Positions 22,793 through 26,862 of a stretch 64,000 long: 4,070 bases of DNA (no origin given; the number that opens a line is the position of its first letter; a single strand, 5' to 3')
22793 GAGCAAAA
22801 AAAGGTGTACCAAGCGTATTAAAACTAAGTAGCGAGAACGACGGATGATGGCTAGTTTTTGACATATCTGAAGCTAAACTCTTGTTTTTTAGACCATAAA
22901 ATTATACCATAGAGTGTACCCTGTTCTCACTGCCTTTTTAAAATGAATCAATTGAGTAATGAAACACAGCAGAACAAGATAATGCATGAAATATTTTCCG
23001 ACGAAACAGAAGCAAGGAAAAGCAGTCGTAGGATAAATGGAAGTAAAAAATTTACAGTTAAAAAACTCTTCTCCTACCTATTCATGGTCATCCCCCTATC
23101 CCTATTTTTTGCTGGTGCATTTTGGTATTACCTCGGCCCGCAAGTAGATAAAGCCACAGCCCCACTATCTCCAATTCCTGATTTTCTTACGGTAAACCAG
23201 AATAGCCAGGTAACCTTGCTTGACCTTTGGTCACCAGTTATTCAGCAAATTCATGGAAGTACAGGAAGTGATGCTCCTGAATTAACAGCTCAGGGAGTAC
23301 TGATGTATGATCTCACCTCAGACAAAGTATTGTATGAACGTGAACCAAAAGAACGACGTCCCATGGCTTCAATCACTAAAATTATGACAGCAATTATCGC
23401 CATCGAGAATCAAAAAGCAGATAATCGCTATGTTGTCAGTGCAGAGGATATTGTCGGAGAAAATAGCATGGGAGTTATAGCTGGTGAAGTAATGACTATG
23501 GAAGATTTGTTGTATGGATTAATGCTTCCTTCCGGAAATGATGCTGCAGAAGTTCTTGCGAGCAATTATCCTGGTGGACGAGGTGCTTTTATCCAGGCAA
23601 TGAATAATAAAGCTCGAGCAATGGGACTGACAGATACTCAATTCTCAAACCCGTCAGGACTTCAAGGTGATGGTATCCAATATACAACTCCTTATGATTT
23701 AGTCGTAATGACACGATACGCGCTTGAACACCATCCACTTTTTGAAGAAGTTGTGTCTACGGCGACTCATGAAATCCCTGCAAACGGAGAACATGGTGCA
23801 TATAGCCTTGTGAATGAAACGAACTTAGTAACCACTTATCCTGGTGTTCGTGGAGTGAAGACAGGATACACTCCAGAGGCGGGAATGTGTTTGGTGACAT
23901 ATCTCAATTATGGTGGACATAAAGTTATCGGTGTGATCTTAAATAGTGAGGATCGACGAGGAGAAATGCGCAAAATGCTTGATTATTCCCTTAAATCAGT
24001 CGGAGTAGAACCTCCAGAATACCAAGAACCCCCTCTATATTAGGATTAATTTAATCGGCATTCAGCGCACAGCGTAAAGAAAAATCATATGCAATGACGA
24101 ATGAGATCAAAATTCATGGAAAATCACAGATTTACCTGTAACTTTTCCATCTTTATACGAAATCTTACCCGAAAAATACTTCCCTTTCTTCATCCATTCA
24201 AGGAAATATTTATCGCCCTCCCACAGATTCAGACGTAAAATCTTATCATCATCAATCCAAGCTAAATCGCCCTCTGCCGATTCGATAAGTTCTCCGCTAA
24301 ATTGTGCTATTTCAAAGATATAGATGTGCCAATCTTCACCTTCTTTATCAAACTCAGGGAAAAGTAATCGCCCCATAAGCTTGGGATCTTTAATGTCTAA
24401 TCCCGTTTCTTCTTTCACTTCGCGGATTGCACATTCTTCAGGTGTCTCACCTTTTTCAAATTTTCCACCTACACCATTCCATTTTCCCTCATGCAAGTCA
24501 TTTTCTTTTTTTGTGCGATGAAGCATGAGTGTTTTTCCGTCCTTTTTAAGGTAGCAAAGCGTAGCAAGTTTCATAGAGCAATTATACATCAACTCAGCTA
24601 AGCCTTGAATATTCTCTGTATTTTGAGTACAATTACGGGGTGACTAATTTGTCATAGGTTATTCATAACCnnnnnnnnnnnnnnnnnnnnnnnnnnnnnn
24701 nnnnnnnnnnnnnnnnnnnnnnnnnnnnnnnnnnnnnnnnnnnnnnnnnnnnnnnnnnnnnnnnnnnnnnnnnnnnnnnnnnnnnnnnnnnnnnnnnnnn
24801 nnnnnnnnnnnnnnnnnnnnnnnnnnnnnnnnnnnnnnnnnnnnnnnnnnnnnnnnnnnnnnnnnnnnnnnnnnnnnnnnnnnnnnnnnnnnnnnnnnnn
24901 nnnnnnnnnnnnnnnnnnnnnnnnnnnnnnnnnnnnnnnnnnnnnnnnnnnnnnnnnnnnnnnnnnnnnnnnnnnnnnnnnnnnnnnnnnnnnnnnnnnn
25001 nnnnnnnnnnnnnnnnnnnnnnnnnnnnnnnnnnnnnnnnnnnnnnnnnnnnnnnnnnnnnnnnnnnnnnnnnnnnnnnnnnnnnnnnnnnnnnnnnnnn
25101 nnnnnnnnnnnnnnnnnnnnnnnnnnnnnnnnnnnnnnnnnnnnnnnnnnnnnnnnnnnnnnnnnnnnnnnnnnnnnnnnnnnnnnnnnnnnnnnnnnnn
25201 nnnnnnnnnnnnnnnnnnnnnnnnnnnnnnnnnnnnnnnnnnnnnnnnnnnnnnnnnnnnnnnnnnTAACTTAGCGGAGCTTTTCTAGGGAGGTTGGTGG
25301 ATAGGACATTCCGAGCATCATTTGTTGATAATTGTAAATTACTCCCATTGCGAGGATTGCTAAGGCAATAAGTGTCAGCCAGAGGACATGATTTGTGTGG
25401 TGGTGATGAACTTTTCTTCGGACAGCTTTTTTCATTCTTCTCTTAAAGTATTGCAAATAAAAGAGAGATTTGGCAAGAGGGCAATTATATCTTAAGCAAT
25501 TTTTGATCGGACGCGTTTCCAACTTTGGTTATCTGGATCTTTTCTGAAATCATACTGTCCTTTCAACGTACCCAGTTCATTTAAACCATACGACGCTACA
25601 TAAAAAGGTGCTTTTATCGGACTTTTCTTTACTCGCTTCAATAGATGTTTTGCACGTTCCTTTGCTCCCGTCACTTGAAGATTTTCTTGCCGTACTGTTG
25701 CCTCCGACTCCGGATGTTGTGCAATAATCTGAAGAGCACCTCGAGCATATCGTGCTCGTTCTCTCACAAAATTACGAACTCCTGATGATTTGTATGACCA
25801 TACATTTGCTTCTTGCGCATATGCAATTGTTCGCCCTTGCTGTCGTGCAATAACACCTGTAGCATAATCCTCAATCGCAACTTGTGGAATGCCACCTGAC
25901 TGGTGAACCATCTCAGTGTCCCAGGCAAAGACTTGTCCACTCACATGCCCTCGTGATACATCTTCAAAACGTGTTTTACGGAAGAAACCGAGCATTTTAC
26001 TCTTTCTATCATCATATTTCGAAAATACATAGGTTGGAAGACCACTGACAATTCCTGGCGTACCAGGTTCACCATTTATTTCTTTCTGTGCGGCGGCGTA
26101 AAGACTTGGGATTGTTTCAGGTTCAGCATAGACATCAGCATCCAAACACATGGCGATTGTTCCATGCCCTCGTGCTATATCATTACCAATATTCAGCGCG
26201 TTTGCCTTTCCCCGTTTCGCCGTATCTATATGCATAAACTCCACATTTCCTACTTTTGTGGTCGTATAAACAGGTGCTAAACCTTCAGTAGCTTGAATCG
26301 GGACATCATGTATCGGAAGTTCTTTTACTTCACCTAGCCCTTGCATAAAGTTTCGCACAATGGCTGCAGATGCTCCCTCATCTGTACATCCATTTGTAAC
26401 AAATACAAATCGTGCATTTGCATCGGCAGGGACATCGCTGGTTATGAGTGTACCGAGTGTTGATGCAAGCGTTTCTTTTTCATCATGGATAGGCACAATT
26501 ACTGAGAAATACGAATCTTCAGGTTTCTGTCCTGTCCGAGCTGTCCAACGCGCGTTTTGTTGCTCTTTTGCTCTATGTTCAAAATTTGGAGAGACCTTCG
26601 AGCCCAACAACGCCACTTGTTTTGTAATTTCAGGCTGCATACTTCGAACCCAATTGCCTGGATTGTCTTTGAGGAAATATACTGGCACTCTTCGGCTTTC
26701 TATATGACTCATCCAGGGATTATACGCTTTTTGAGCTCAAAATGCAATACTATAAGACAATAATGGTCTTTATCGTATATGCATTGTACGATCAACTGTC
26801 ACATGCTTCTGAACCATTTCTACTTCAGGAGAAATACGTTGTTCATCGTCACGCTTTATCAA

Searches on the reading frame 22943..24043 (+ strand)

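Call 32: search_protein_families(library=pfam, proteins=[window:22943-24043:+], max_evalue=0.001)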
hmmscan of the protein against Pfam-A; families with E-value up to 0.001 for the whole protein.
window:22943-24043:+ (366 aa): 2 families
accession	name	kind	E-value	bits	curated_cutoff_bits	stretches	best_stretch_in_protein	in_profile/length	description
PF00768.25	Peptidase_S11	-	2.3e-48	165.2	27.6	1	109-335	5-237/239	D-alanyl-D-alanine carboxypeptidase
PF13354.11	Beta-lactamase2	-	1.6e-06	28.1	22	1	118-256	1-142/214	Beta-lactamase enzyme family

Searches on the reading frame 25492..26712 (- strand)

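Call 32: search_protein_families(library=pfam, proteins=[window:25492-26712:-], max_evalue=0.001)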
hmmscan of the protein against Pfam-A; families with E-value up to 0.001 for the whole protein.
window:25492-26712:- (406 aa): 4 families
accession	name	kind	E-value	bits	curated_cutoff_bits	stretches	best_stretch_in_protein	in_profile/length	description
PF13641.12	Glyco_tranf_2_3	-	1.5e-10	41.9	27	1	166-324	71-229/230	Glycosyltransferase like family 2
PF00535.33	Glycos_transf_2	-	9.5e-10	39.1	23.3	1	159-210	57-105/168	Glycosyl transferase family 2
PF13632.12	Glyco_trans_2_3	-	8.9e-06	26.1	27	1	257-330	72-147/198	Glycosyl transferase family group 2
PF13506.12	Glyco_transf_21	-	0.00047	20.1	21.7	0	184-324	31-174/174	Glycosyl transferase family 21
